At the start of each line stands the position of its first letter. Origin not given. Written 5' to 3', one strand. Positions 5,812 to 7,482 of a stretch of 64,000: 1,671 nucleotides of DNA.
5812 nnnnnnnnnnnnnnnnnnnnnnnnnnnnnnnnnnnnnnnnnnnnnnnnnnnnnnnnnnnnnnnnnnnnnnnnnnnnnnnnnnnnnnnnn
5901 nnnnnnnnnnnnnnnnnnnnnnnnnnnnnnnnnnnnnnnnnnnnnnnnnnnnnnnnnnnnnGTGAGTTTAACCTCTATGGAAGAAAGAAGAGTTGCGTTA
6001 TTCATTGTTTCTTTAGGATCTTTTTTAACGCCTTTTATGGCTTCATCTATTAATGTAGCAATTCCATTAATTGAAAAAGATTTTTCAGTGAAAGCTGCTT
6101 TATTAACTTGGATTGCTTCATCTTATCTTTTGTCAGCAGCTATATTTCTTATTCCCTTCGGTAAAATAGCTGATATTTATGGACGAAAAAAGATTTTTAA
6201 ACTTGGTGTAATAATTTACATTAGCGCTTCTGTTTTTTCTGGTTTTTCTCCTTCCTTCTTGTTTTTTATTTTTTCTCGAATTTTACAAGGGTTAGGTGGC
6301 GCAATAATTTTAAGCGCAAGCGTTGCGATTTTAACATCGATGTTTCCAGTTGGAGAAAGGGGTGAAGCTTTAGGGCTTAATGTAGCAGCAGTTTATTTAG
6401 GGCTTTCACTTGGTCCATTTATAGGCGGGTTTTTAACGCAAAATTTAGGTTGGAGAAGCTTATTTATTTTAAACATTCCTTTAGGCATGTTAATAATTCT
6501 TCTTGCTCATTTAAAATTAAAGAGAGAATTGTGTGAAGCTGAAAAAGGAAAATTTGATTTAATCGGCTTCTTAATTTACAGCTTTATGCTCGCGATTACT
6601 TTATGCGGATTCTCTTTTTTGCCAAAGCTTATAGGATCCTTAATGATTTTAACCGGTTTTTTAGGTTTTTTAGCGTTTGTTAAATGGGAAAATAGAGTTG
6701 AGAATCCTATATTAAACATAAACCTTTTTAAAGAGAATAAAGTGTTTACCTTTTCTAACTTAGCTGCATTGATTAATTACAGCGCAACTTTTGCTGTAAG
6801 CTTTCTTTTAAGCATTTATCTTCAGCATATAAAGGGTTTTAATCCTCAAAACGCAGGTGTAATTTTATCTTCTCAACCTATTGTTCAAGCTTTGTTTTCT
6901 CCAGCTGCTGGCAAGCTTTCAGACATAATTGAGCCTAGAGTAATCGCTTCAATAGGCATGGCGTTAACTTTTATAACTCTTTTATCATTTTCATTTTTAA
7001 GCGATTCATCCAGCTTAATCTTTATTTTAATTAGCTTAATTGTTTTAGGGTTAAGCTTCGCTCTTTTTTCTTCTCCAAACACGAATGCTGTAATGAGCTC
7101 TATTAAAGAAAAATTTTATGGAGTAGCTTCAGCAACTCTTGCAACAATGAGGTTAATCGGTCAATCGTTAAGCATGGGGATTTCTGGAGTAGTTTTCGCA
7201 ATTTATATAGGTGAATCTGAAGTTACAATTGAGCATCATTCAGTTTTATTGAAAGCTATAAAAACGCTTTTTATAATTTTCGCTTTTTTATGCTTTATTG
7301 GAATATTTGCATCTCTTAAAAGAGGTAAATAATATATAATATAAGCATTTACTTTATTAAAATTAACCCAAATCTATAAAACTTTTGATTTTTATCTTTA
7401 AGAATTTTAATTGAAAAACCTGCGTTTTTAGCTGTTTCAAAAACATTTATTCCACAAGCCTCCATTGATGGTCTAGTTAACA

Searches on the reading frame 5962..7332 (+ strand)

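Call 48: search_protein_families(library=pfam, proteins=[window:5962-7332:+], max_evalue=0.001)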
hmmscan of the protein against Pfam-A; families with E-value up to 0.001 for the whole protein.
window:5962-7332:+ (456 aa): 4 families
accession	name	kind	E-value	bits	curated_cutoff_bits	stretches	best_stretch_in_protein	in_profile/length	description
PF07690.21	MFS_1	-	2.3e-51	175.2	33.4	2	17-199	2-187/347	Major Facilitator Superfamily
PF00083.30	Sugar_tr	-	3e-10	40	22.3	1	45-183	45-189/452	Sugar (and other) transporter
PF05977.19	MFS_3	-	1.3e-05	24.3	27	1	32-191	31-194/524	Transmembrane secretion effector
PF13347.12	MFS_2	-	0.00032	19.8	27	0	277-451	14-192/427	MFS/sugar transport protein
